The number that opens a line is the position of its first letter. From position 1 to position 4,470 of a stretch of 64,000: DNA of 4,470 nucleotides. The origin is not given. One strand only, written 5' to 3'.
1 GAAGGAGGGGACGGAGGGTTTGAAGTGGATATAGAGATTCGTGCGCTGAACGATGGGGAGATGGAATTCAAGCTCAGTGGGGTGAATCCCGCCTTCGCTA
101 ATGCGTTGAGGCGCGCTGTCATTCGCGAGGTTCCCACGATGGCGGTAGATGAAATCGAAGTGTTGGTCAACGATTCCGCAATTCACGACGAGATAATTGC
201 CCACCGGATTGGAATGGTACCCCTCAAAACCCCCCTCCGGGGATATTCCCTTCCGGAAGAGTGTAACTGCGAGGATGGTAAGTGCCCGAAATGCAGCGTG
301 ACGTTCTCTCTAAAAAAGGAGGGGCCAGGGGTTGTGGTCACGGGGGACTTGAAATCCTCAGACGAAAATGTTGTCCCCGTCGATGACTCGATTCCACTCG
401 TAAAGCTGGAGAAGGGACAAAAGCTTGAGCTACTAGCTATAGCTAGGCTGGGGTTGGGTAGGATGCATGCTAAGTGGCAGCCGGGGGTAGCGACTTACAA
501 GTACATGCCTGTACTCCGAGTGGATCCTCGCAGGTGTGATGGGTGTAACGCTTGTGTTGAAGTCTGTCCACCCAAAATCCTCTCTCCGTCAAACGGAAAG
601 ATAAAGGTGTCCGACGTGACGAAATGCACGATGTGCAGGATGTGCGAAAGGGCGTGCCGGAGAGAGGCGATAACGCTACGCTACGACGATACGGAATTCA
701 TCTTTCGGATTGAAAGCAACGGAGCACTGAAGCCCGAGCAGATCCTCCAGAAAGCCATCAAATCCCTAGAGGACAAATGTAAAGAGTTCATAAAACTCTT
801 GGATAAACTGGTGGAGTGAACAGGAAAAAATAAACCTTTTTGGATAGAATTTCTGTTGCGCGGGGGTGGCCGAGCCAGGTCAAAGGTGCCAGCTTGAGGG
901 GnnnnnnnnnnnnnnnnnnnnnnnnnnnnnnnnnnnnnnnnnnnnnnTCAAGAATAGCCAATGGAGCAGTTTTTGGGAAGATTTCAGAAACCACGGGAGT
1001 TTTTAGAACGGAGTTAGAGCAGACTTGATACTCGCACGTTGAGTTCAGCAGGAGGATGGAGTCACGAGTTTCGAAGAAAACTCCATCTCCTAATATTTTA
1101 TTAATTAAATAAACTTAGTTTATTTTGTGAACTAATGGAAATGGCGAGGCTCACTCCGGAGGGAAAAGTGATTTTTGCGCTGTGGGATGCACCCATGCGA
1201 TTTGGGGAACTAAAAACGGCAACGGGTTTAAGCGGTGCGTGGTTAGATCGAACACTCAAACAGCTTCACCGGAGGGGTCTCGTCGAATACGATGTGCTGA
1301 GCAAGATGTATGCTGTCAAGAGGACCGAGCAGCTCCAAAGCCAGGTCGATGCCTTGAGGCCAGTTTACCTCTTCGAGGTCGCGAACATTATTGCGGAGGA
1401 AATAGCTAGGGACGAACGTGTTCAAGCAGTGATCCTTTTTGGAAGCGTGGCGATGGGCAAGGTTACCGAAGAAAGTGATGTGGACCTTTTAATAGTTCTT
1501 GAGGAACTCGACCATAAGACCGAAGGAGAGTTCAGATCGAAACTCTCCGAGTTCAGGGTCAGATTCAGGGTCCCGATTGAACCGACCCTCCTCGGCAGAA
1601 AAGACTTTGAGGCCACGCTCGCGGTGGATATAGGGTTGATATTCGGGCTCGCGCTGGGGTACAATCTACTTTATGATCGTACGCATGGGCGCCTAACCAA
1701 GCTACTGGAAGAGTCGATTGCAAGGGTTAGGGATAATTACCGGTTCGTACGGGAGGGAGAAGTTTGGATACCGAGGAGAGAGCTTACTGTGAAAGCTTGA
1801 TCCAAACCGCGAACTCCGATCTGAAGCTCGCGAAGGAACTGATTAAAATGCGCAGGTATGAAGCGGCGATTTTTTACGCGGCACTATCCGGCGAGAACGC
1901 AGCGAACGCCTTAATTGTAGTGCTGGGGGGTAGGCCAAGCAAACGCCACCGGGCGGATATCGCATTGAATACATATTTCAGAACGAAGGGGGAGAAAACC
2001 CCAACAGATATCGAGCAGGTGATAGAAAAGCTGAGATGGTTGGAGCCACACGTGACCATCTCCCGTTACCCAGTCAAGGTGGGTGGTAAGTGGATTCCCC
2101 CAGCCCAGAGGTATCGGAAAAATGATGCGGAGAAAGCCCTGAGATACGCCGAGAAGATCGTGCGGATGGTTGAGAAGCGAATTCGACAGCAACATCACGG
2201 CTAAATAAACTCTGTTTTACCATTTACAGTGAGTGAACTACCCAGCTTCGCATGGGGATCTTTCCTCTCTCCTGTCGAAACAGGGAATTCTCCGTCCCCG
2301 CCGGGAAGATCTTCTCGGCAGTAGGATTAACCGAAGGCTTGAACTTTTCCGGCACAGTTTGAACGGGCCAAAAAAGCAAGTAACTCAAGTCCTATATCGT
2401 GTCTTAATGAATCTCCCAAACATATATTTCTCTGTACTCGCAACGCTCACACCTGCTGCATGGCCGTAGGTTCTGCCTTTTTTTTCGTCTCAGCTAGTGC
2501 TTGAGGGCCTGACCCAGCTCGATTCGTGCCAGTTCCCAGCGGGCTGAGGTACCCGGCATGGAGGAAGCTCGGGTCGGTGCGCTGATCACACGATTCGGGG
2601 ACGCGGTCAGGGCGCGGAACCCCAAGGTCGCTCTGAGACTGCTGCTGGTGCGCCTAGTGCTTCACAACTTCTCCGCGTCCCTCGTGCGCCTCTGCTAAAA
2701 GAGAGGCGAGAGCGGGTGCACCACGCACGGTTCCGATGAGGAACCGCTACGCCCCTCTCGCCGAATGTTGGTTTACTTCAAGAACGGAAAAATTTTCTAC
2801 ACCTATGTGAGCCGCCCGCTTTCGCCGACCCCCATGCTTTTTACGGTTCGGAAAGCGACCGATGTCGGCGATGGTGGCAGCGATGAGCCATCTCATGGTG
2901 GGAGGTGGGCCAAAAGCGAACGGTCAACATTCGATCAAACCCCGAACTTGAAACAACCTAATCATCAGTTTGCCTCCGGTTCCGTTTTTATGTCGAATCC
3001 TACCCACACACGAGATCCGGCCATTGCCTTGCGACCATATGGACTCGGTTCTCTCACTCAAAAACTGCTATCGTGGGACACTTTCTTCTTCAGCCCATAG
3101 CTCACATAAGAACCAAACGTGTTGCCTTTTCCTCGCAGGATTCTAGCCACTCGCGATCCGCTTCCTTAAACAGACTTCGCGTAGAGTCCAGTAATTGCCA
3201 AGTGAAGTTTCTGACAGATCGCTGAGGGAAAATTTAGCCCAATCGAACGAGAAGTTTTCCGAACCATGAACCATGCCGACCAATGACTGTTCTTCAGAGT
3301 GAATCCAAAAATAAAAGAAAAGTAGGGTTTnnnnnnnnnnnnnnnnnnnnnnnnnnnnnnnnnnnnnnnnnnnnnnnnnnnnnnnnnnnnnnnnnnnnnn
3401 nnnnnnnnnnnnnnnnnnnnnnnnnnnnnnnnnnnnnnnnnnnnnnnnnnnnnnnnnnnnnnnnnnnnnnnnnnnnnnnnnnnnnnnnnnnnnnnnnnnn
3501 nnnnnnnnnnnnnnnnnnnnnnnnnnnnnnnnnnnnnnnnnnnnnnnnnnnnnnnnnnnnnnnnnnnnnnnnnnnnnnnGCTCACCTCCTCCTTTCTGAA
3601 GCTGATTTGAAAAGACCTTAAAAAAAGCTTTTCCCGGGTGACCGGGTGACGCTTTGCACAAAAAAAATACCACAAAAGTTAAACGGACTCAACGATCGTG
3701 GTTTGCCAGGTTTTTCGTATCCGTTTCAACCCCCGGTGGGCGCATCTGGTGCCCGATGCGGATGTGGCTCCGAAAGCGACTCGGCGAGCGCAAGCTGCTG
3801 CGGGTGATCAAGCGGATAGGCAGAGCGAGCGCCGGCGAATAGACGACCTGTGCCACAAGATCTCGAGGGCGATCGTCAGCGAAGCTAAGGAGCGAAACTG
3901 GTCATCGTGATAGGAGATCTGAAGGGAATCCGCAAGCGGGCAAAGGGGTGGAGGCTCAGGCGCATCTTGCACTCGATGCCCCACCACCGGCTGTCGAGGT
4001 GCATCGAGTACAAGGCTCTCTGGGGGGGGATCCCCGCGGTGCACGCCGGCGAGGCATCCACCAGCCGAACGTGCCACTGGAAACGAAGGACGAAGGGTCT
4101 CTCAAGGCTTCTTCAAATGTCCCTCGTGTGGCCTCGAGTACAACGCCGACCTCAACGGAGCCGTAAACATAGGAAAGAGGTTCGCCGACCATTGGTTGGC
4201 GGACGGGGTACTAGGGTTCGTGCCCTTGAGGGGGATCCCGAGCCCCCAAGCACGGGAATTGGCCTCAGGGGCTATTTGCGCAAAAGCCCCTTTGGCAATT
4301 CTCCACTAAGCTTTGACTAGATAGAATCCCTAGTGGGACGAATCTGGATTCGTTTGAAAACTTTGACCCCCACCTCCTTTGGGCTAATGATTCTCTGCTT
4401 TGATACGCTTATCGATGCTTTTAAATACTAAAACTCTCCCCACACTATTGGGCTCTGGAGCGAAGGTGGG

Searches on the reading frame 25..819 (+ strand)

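Call 11: search_protein_families(library=pfam, proteins=[window:25-819:+], max_evalue=0.01)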
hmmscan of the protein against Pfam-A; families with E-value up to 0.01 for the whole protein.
window:25-819:+ (264 aa): 10 families
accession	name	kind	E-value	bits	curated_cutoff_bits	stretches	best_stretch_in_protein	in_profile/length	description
PF01193.29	RNA_pol_L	-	1e-20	73.7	24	1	14-252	1-74/74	RNA polymerase Rpb3/Rpb11 dimerisation domain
PF01000.31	RNA_pol_A_bac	-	1.5e-18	67.5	33.9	1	55-150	5-101/119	RNA polymerase Rpb3/RpoA insert domain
PF00037.32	Fer4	-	3e-08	33.6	21.1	2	165-183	2-20/24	4Fe-4S binding domain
PF12838.12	Fer4_7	-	1.6e-07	32.1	27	2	162-184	29-51/52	4Fe-4S dicluster domain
PF12837.12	Fer4_6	-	4.8e-07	29.9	25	1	165-183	3-21/24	4Fe-4S binding domain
PF13237.11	Fer4_10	-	5.2e-07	29.9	25.5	1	165-211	3-52/53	4Fe-4S dicluster domain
PF13187.11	Fer4_9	-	7.4e-07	29.5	27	1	170-216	1-52/52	4Fe-4S dicluster domain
PF13183.11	Fer4_8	-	5.8e-05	24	27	0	167-185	50-68/68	4Fe-4S dicluster domain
PF13656.11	RNA_pol_L_2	-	0.00074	19.6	27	1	223-256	40-73/75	RNA polymerase Rpb3/Rpb11 dimerisation domain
PF12797.12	Fer4_2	-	0.0014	18.9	24.5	1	164-182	3-21/22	4Fe-4S binding domain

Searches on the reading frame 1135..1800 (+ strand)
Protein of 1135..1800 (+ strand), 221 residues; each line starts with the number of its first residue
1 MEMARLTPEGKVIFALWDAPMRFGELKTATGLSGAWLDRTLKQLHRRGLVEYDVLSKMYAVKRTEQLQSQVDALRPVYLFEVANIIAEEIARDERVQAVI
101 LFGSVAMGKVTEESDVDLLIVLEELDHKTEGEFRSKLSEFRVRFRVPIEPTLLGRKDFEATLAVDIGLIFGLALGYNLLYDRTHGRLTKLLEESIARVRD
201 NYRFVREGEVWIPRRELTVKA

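Call 11: search_protein_families(library=pfam, proteins=[window:1135-1800:+], max_evalue=0.01)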
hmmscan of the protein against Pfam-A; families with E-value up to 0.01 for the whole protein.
window:1135-1800:+ (221 aa): 7 families
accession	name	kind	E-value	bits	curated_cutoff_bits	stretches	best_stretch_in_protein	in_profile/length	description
PF18765.7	Polbeta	-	6.9e-11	42.6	26.9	1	86-142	3-60/93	Polymerase beta, Nucleotidyltransferase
PF01909.29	NTP_transf_2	-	1.8e-09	38.3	21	1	86-132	4-51/93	Nucleotidyltransferase domain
PF22600.2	MTPAP-like_central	-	0.00014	22.4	27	1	69-140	16-83/139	Poly(A) RNA polymerase, mitochondrial-like, central palm domain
PF01638.23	HxlR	-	0.00057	20.1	20.8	1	12-58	10-57/91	HxlR-like helix-turn-helix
PF01022.26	HTH_5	-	0.0021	18.3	22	1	11-52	6-47/47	Bacterial regulatory protein, arsR family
PF25213.1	HVO_A0261_N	-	0.004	17.4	35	0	10-59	14-61/86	HVO_A0261 N-terminal domain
PF09339.16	HTH_IclR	-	0.0092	16.2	22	0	18-53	16-51/52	IclR helix-turn-helix domain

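Call 96: find_encoding_contigs(protein=window:1135-1800:+, flank=10000, max_places=10)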
Protein window:1135-1800:+ (221 aa): 7 contigs read that carry it; 3 places shown.
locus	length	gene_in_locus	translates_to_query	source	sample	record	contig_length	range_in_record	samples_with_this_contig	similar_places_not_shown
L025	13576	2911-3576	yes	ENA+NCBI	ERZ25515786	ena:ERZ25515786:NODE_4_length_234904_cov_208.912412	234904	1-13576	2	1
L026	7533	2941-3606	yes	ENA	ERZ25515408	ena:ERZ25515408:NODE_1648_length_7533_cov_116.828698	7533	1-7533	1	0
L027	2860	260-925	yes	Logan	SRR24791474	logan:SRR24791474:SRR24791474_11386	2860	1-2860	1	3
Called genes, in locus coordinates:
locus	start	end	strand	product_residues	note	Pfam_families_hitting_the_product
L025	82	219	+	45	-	-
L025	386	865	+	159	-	PF00416:Ribosomal_S13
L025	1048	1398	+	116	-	PF01479:S4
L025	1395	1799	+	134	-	PF00411:Ribosomal_S11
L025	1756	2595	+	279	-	PF01193:RNA_pol_L, PF01000:RNA_pol_A_bac, PF12838:Fer4_7 (faint), PF12837:Fer4_6 (faint), PF00037:Fer4 (weak), PF13237:Fer4_10 (weak), PF13187:Fer4_9 (weak)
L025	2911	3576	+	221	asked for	PF01909:NTP_transf_2, PF18765:Polbeta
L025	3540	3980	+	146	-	PF05168:HEPN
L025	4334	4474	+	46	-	-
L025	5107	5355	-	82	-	-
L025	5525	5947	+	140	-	-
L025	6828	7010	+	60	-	PF21983:NikA-like (weak)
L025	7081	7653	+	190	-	-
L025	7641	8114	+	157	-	-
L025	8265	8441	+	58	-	-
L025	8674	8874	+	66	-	-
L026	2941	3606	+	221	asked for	PF01909:NTP_transf_2, PF18765:Polbeta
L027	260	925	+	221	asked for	PF01909:NTP_transf_2, PF18765:Polbeta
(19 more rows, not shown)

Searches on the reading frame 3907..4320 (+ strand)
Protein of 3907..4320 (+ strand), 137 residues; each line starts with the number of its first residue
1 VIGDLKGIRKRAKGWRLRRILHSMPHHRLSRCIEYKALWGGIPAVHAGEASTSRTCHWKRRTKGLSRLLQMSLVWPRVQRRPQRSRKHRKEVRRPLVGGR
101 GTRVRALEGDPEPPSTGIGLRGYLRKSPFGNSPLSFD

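Call 80: search_protein_families(library=pfam, proteins=[window:3907-4320:+], max_evalue=0.001)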
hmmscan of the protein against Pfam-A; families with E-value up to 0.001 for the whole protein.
window:3907-4320:+ (137 aa): 1 family
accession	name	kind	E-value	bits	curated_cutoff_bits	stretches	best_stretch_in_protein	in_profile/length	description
PF07282.18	Cas12f1-like_TNB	-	1.4e-05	25.6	26.3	1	26-59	1-34/60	Cas12f1-like, TNB domain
